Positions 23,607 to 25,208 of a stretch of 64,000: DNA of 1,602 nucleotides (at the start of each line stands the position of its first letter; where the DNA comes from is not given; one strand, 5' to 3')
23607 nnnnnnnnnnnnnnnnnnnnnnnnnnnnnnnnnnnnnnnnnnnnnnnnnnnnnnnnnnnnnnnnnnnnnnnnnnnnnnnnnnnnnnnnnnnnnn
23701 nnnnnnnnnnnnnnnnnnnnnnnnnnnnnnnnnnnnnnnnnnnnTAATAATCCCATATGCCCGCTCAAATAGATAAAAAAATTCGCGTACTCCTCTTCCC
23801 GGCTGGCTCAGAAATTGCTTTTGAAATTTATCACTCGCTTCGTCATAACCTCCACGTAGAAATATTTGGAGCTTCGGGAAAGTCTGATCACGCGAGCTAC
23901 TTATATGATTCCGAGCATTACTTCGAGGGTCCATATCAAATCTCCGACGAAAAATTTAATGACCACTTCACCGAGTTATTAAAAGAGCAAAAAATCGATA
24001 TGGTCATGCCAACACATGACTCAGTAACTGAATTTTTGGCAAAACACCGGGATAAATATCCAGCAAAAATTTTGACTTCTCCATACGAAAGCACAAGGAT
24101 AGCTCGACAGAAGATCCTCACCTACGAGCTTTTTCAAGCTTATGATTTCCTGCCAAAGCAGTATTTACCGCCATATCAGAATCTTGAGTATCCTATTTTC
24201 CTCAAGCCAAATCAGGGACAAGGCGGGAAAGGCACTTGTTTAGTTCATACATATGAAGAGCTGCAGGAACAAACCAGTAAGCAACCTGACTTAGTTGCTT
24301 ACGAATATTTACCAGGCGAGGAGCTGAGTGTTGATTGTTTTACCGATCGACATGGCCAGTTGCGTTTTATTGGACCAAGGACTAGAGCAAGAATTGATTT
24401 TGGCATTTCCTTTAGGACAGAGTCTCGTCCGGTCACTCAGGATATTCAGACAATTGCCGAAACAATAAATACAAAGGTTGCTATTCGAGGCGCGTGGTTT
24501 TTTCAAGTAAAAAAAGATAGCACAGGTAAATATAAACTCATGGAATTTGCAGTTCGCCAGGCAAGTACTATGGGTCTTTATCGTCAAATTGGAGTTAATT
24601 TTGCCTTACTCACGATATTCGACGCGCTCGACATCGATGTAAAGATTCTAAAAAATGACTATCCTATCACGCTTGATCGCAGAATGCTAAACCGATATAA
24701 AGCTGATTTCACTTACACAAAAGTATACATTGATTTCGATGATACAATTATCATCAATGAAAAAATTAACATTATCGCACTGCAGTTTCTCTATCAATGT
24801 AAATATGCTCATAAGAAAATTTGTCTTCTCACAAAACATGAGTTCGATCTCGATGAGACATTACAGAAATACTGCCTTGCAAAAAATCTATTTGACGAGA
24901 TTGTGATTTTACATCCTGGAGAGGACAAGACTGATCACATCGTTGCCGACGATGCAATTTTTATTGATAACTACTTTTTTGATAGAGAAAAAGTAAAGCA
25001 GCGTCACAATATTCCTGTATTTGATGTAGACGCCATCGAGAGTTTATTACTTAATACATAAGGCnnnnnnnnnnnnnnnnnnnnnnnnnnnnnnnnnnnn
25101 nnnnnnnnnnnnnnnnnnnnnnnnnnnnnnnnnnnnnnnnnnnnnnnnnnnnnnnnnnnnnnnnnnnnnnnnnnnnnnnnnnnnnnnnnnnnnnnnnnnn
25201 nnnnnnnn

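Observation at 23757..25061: ATP-grasp ligase fused to a HAD-like phosphatase domain inside the glycan operon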

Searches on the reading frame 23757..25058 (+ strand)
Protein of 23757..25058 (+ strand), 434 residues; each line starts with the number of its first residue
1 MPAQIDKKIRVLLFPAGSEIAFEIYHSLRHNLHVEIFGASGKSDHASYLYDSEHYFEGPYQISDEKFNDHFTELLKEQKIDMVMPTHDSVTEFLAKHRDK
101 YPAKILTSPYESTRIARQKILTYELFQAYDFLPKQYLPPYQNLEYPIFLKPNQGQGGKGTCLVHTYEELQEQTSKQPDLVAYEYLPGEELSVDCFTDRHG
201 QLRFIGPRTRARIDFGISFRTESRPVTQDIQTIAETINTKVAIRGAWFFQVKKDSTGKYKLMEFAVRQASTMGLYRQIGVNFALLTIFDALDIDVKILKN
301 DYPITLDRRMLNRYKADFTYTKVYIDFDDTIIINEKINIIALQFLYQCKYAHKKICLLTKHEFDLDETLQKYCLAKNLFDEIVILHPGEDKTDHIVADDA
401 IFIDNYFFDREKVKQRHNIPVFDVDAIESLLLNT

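Call 3: search_protein_families(library=pfam, proteins=[window:23757-25058:+], max_evalue=1)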
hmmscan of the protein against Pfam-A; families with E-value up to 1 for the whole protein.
window:23757-25058:+ (434 aa): 6 families
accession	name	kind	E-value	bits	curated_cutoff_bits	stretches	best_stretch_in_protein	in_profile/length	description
PF15632.11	ATPgrasp_Ter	-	1.7e-14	54.1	29.1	1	176-293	2-111/131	ATP-grasp in the biosynthetic pathway with Ter operon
PF02655.19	ATP-grasp_3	-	5.3e-05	23.8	23.2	1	119-202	4-86/160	ATP-grasp domain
PF21360.3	PylC-like_N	-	0.0002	21.9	27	1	28-101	16-88/96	PylC-like, N-terminal domain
PF13535.11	ATP-grasp_4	-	0.0028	17.7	27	1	167-226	43-105/160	ATP-grasp domain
PF02786.22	CPSase_L_D2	-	0.0031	17.5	19.8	1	142-175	36-69/211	Carbamoyl-phosphate synthase L chain, ATP binding domain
PF20203.3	DUF6565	-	0.14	12.9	24.5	1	321-361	25-66/86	Domain of unknown function (DUF6565)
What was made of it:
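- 23757..24656 (+): ATP-grasp domain (aa 1-300): N-terminal PylC-like sub-domain, small lid sub-domain and C-terminal sub-domain. Pfam ATPgrasp_Ter, ATP-grasp_3 and PylC-like_N (call 3).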

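Call 4: search_protein_families(library=ncbifam, proteins=[window:23757-25058:+], max_evalue=1)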
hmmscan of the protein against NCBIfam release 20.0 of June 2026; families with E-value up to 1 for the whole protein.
window:23757-25058:+ (434 aa): 14 families
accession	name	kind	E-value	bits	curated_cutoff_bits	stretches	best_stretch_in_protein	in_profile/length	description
NF009405.0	PRK12767.1-4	equivalog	5.7e-28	97.8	390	1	34-302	27-300/320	carbamoyl phosphate synthase-like protein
NF009402.0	PRK12767.1-1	equivalog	4.9e-20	71.6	218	1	8-281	2-289/329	carbamoyl phosphate synthase-like protein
NF009406.0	PRK12767.1-5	equivalog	9.9e-15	54.4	271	1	24-201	16-205/327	carbamoyl phosphate synthase-like protein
NF009403.0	PRK12767.1-2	equivalog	1.6e-09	37.5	286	1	61-220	47-219/342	carbamoyl phosphate synthase-like protein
TIGR03909.1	pyrrolys_PylC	equivalog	1.6e-08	33.7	248.3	1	69-197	53-179/374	3-methylornithine--L-lysine ligase PylC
NF053643.1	Ddl_archaea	equivalog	2e-08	33.6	500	1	100-195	88-190/367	putative pseudomurein biosynthesis ATP-grasp protein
NF002563.0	PRK02186.1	subfamily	4.8e-05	21.8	625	1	134-200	132-203/890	argininosuccinate lyase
NF009554.0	PRK12999.1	equivalog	0.0052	14.6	965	1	141-175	153-187/1147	pyruvate carboxylase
NF002378.0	PRK01372.1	subfamily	0.02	13.6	243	1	140-201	130-195/305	D-alanine--D-alanine ligase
NF006367.0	PRK08591.1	subfamily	0.026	13.3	597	1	141-174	149-182/451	acetyl-CoA carboxylase biotin carboxylase subunit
TIGR02712.1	urea_carbox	equivalog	0.036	11.7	1303.85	1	68-172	87-178/1201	urea carboxylase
NF009781.0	PRK13278.1-6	subfamily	0.046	12.6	603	1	133-193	139-198/356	formate--phosphoribosylaminoimidazolecarboxamide ligase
NF005315.0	PRK06849.1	equivalog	0.065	12.2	406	1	61-136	58-135/389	hypothetical protein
TIGR01369.1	CPSaseII_lrg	equivalog_domain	0.076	10.6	1027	1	142-286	702-860/1052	carbamoyl-phosphate synthase (glutamine-hydrolyzing) large subunit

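Call 5: find_homologous_proteins(query=window:23757-25058:+, max_evalue=0.001)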
Query window:23757-25058:+ (434 aa): 2273 proteins with E <= 0.001 among 4881 candidates; the best 120 are listed.
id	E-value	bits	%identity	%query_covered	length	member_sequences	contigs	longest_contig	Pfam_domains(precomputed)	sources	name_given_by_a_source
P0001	9.9e-294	992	100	100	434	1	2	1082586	PF15632.12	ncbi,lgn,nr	ncbi:MAG: ATP-grasp domain-containing protein [Candidatus Nomurabacteria bacterium]|nr:MAG: ATP-gras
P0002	7.5e-187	640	65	98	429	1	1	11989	PF15632.12,PF02655.20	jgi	jgi:hypothetical protein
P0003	4.5e-183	627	64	98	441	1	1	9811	PF15632.12,PF02655.20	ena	-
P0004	5.0e-179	614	62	98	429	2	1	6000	PF15632.12,PF02655.20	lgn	-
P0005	8.5e-179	613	64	99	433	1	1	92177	PF15632.12,PF02655.20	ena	-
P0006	7.3e-177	607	62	98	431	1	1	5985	PF15632.12,PF02655.20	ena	-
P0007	6.3e-176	604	61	98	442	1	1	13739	PF15632.12,PF02655.20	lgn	-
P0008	1.2e-173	596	62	98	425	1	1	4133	PF15632.12,PF02655.20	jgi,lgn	-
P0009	1.3e-171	589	62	98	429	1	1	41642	PF15632.12,PF02655.20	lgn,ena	-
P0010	4.0e-171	588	60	98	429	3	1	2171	PF15632.12,PF02786.23,PF02655.20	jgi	jgi:hypothetical protein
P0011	3.5e-170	585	62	98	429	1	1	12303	PF13535.12,PF15632.12,PF02655.20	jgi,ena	-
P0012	5.4e-170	584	61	98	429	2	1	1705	PF15632.12,PF02655.20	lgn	-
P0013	9.2e-168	577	59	98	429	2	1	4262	PF15632.12,PF02655.20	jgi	jgi:hypothetical protein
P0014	1.5e-167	576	60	99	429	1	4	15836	PF15632.12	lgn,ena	-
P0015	2.2e-167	575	59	98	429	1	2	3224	PF15632.12,PF02655.20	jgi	jgi:hypothetical protein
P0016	3.0e-167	575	58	99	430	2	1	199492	PF15632.12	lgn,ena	-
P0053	4.9e-153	528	54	98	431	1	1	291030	PF15632.12,PF02655.20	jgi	jgi:hypothetical protein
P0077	8.7e-148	511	54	98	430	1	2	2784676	PF13535.12,PF15632.12,PF02655.20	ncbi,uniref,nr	ncbi:carbamoylphosphate synthase large subunit short form [Cupriavidus sp. TA19]|uniref:ATP-grasp do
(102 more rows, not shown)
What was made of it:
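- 23757..25061 (+): Complete gene for the 434-aa ATP-grasp/HAD fusion protein (stop codon included). An identical protein and 2273 homologues in call 5.
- Checked: An identical protein is deposited from a Candidatus Nomurabacteria MAG, and 2273 homologues were found; the 120 best listed are ~430 aa and nearly all cover ~98% of the query (call 5).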

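Call 6: search_solved_structures(query=window:23757-25058:+, max_evalue=10, show_alignments=2)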
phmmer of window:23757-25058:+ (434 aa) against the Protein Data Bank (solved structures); distinct sequences matched with E-value up to 10: 6.
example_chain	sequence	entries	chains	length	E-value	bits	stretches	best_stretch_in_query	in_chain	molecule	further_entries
2pn1_A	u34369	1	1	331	2.1e-09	40.1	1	44-249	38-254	Carbamoylphosphate synthase large subunit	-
3r23_A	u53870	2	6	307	0.035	16.3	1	117-219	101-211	D-alanine--D-alanine ligase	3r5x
7wta_A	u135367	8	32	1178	0.13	14.5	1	144-177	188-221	Pyruvate carboxylase, mitochondrial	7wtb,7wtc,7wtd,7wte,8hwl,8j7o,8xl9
8j4z_E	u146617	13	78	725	0.57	12.3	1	141-196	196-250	Methylcrotonoyl-CoA carboxylase subunit alpha, mitochondrial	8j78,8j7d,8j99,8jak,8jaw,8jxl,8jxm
1gou_A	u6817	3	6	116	1.2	11.3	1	183-228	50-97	RIBONUCLEASE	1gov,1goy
1e3o_C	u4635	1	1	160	1.8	10.7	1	208-250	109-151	OCTAMER-BINDING TRANSCRIPTION FACTOR 1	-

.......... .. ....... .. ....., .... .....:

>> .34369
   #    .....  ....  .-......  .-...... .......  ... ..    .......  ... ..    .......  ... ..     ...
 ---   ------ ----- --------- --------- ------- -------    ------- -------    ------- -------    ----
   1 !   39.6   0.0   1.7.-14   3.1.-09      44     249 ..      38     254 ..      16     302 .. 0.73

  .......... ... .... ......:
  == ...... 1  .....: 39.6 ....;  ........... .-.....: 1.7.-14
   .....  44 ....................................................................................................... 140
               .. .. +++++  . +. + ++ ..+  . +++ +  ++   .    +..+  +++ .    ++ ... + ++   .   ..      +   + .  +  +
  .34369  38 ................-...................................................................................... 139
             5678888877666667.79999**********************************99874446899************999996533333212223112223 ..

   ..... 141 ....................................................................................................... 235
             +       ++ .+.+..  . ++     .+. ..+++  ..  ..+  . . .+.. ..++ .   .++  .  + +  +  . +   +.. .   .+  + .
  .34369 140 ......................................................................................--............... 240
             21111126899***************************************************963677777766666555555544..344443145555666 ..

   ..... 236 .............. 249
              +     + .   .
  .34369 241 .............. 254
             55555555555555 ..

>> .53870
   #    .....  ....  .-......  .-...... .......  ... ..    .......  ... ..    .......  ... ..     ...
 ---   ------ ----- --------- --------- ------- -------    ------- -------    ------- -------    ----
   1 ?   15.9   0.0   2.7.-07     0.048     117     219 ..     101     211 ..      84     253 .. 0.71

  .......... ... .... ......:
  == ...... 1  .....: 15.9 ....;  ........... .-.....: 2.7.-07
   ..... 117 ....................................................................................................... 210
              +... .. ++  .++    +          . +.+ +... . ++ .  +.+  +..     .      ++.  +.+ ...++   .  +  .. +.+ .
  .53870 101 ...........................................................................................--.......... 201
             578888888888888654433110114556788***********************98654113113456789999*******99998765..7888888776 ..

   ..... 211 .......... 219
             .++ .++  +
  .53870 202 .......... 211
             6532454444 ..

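Call 10: find_encoding_contigs(protein=P0077, flank=10000, max_places=3)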
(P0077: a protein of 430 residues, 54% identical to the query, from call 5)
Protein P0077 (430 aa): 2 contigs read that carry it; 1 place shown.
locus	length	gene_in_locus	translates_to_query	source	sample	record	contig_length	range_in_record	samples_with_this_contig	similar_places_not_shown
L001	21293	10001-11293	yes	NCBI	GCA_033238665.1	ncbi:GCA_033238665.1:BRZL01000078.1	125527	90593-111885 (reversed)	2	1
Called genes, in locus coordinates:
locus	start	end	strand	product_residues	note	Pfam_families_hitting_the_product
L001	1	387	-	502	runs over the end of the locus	PF00006:ATP-synt_ab, PF18269:T3SS_ATPase_C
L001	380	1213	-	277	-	PF02108:FliH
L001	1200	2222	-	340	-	PF03448:MgtE_N (faint), PF14842:FliG_N, PF14841:FliG_M, PF01706:FliG_C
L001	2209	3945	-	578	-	PF01514:YscJ_FliF, PF08345:YscJ_FliF_C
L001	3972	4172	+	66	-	-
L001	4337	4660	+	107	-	PF02049:FliE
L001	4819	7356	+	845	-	PF00515:TPR_1 (faint), PF07719:TPR_2 (faint), PF13176:TPR_7 (faint), PF13181:TPR_8 (faint), PF13374:TPR_10 (faint), PF13432:TPR_16 (weak), PF14559:TPR_19, PF13844:Glyco_transf_41, +5 more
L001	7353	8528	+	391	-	PF00155:Aminotran_1_2 (faint), PF01041:DegT_DnrJ_EryC1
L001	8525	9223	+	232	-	PF08889:WbqC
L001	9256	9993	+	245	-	PF05401:NodS (weak), PF13489:Methyltransf_23, PF08241:Methyltransf_11, PF08242:Methyltransf_12, PF13649:Methyltransf_25, PF13847:Methyltransf_31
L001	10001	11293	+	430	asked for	PF02655:ATP-grasp_3 (weak), PF13535:ATP-grasp_4 (faint), PF15632:ATPgrasp_Ter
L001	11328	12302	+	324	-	PF04041:Glyco_hydro_130 (faint), PF22847:Glyco_hydro_43_rel (weak)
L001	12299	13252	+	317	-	PF00251:Glyco_hydro_32N (faint), PF04041:Glyco_hydro_130 (faint), PF22847:Glyco_hydro_43_rel (faint)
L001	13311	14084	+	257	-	PF05401:NodS, PF13489:Methyltransf_23, PF08241:Methyltransf_11, PF08242:Methyltransf_12, PF13649:Methyltransf_25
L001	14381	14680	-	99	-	PF01312:Bac_export_2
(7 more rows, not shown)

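Call 12: find_encoding_contigs(protein=P0053, flank=10000, max_places=2)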
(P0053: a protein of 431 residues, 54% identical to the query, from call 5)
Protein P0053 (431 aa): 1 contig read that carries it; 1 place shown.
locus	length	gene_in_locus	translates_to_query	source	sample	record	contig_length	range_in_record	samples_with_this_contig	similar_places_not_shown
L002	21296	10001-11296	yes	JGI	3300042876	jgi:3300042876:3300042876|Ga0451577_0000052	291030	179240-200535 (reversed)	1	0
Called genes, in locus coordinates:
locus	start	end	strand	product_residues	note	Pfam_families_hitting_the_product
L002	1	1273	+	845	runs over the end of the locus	PF02012:BNR (faint), PF15902:Sortilin-Vps10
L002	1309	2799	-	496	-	PF07728:AAA_5 (faint)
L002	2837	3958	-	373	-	PF27098:Rv0959_3rd, PF13519:VWA_2 (weak)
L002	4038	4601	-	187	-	PF02674:Colicin_V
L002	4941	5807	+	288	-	PF01061:ABC2_membrane, PF12698:ABC2_membrane_3 (weak)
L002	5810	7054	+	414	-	PF13304:AAA_21 (faint), PF00005:ABC_tran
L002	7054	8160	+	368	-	PF05050:Methyltransf_21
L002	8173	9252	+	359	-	PF00155:Aminotran_1_2 (weak), PF01041:DegT_DnrJ_EryC1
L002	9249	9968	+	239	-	PF08889:WbqC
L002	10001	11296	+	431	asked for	PF02655:ATP-grasp_3 (weak), PF15632:ATPgrasp_Ter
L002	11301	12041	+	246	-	PF05711:TylF, PF13578:Methyltransf_24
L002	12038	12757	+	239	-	PF13489:Methyltransf_23, PF08241:Methyltransf_11, PF08242:Methyltransf_12 (weak), PF13649:Methyltransf_25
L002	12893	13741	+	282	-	PF00251:Glyco_hydro_32N (faint)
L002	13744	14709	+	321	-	PF00251:Glyco_hydro_32N (faint), PF04041:Glyco_hydro_130 (faint), PF22847:Glyco_hydro_43_rel (faint)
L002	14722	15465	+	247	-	PF05401:NodS, PF13489:Methyltransf_23, PF08241:Methyltransf_11, PF08242:Methyltransf_12, PF13649:Methyltransf_25 (weak)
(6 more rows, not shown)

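Call 13: find_encoding_contigs(protein=P0016, flank=10000, max_places=2)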
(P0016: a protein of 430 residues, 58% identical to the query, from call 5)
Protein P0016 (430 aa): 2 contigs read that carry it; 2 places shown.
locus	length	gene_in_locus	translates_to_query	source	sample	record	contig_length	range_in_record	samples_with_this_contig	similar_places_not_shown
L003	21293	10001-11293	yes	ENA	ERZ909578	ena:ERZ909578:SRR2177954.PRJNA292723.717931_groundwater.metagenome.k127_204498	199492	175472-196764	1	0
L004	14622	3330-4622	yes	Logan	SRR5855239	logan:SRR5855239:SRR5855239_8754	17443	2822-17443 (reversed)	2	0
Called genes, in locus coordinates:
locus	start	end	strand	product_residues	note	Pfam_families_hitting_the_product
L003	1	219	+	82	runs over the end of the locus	-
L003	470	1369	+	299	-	PF01370:Epimerase, PF16363:GDP_Man_Dehyd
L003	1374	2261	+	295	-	-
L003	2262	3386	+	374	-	PF13524:Glyco_trans_1_2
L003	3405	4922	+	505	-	PF02310:B12-binding, PF04055:Radical_SAM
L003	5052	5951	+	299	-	PF01370:Epimerase, PF16363:GDP_Man_Dehyd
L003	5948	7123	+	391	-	PF01041:DegT_DnrJ_EryC1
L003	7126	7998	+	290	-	PF01531:Glyco_transf_11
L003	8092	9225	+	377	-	PF00155:Aminotran_1_2 (weak), PF01053:Cys_Met_Meta_PP (weak), PF01041:DegT_DnrJ_EryC1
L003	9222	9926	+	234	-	PF08889:WbqC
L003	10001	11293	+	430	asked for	PF15632:ATPgrasp_Ter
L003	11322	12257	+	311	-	-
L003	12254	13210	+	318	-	-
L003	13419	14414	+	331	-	PF00535:Glycos_transf_2, PF10111:Glyco_tranf_2_2, PF13641:Glyco_tranf_2_3 (weak)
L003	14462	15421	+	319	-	PF00535:Glycos_transf_2, PF10111:Glyco_tranf_2_2, PF13641:Glyco_tranf_2_3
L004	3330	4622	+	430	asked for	PF15632:ATPgrasp_Ter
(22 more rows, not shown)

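Call 17: predict_structure(alignment_id=A1)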
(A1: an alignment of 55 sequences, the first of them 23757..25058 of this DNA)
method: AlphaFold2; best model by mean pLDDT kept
length: 434 residues; sequences in the alignment: 55
mean_pLDDT: 93.6   pTM: 0.90
mean pLDDT of the five models: 93.6, 93.3, 92.7, 92.2, 91.9
residues with pLDDT >= 90: 387; 70-90: 36; 50-70: 6; < 50: 5
segments of 3 or more residues with pLDDT < 50: 1-4
pLDDT, mean of each block of 10 residues (from residue 1): 67 95 93 95 93 96 96 98 96 97 97 95 95 93 94 81 96 94 95 97 96 77 96 98 96 96 91 91 96 95 89 89 97 94 97 97 96 96 96 96 97 97 94 74
secondary structure, 60 per line:
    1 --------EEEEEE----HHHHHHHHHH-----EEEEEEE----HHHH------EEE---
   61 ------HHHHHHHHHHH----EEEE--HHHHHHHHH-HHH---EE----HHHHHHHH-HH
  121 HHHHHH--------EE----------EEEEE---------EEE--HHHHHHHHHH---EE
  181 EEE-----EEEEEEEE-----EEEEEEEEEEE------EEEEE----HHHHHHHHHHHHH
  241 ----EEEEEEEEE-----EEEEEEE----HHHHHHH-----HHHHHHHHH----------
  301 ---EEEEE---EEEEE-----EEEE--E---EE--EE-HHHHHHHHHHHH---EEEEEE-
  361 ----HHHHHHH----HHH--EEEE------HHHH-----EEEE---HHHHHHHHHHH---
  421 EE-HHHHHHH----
elements in order: E9-14 H19-28 E34-40 H45-48 E55-57 H67-77 E82-85 H88-96 H110-117 H119-126 E147-151 E161-163 H166-175 E179-183 E189-196 E202-212 E219-223 H228-240 E245-253 E259-265 H270-276 H282-290 E304-308 E312-316 E322-325 H339-350 E354-359 H365-371 E381-384 H391-394 E400-403 H407-417 H424-430
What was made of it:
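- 23757..25061 (+): Full-length model with pLDDT 93.6 and pTM 0.90 in call 17.
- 24657..24716 (+): Conserved beta-hairpin linker (aa 301-320, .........) joining the two domains. Strands E304-308 and E312-316 in call 17.
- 24732..24746 (+): HAD motif I, D326-F-D328-D-T330 (nucleophile Asp and Asp+2), at the end of strand beta-1. Position relative to E322-325 in call 17.
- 24831..24833 (+): HAD motif II, T359, at the end of strand beta-2. Strand E354-359 in call 17.
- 24927..24929 (+): HAD motif III, K391. It lies at the start of helix 391-394 (call 17).
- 24966..24983 (+): HAD motif IV, D404-N405-x3-D409 (DD-x3-E in divergent members). It follows strand E400-403 (call 17).
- On ATP-grasp superfamily (carboxylate-amine ligases): AlphaFold model with pLDDT 93.6 (call 17).
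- On HAD (haloacid dehalogenase-like) phosphatase superfamily: It follows strand E322-325 (call 17). Strand E354-359 (call 17).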

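Call 21: fold_search(model_id=the predicted structure, library=pdb)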
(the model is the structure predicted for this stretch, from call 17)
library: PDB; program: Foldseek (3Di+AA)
matches with E <= 10: 1822; with E <= 0.001: 587
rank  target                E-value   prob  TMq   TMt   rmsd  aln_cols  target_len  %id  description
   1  2pn1                  2.1e-16  1.00  0.55  0.76   2.9       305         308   18  Crystal structure of carbamoylphosphate synthase large subunit (split gene in MJ) (ZP_00538348.1) from Exiguobacterium s (released 2007-05-08)
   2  4ffl                  7.6e-16  1.00  0.51  0.62   4.1       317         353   17  PylC in complex with L-lysine (released 2012-09-19)
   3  3vot_B                9.6e-16  1.00  0.52  0.57   5.0       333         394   17  Crystal structure of L-amino acid ligase from Bacillus licheniformis (released 2012-11-07)
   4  4ffr                  1.5e-15  1.00  0.52  0.64   4.0       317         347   17  SeMet-labeled PylC (remote) (released 2012-09-19)
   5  7wtb_A                1.6e-15  1.00  0.55  0.23   4.4       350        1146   15  Cryo-EM structure of human pyruvate carboxylase with acetyl-CoA (released 2022-11-09)
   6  3orr_B                5.0e-15  1.00  0.55  0.64   3.7       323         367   15  Crystal Structure of N5-Carboxyaminoimidazole synthetase from Staphylococcus aureus (released 2011-07-20)
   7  6ojh                  5.6e-15  1.00  0.55  0.54   4.5       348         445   15  Crystal Structure of Haemophilus Influenzae Biotin Carboxylase Complexed with (R)-7-(3-aminopyrrolidin-1-yl)-6-(naphthal (released 2020-02-12)
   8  4mv1                  6.3e-15  1.00  0.55  0.55   4.3       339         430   15  Crystal Structure of Biotin Carboxylase from Haemophilus influenzae in Complex with ADP and Phosphate (released 2015-01-14)
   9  8rth_A                7.1e-15  1.00  0.51  0.35   5.4       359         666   15  Trypanosoma brucei 3-methylcrotonyl-CoA carboxylase (released 2024-04-17)
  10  4ma0                  7.5e-15  1.00  0.53  0.62   4.1       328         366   13  The crystal structure of phosphoribosylaminoimidazole carboxylase ATPase subunit of Francisella tularensis subsp. tulare (released 2013-08-28)
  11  8j7d_A                7.5e-15  1.00  0.50  0.34   6.4       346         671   16  Human 3-methylcrotonyl-CoA carboxylase in BCCP-H1 state (released 2024-05-08)
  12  2vpq_A                8.5e-15  1.00  0.56  0.55   4.3       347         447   16  Crystal structure of biotin carboxylase from S. aureus complexed with AMPPNP (released 2008-09-09)
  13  3v4s_B                9.0e-15  1.00  0.53  0.59   4.2       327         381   15  Crystal Structure of ADP-ATP complex of purK: N5-carboxyaminoimidazole ribonucleotide synthetase (released 2013-02-13)
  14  4mv8                  9.5e-15  1.00  0.55  0.55   4.4       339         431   14  Crystal Structure of Biotin Carboxylase from Haemophilus influenzae in Complex with AMPPCP and Phosphate (released 2015-01-14)
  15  3ouu_A                1.1e-14  1.00  0.55  0.54   4.6       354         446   15  Crystal Structure of Biotin Carboxylase-beta-gamma-ATP Complex from Campylobacter jejuni (released 2010-10-20)
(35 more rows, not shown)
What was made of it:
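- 23757..24656 (+): Foldseek hits to 2pn1, PylC, L-amino-acid ligase, PurK, PurT and biotin carboxylases (call 21).
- On ATP-grasp superfamily (carboxylate-amine ligases): Foldseek E about 1e-16 to 1e-14 and probability 1.00 to 2pn1, PylC, L-amino-acid ligase, PurK, PurT and biotin carboxylases over 305-350 columns (call 21).
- Checked: It is also supported by structure: model pLDDT 93.6 (call 17) and Foldseek E about 1e-16 to 2pn1, PylC and an L-amino-acid ligase (call 21).
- PurK and PurT are among the closest folds (call 21).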
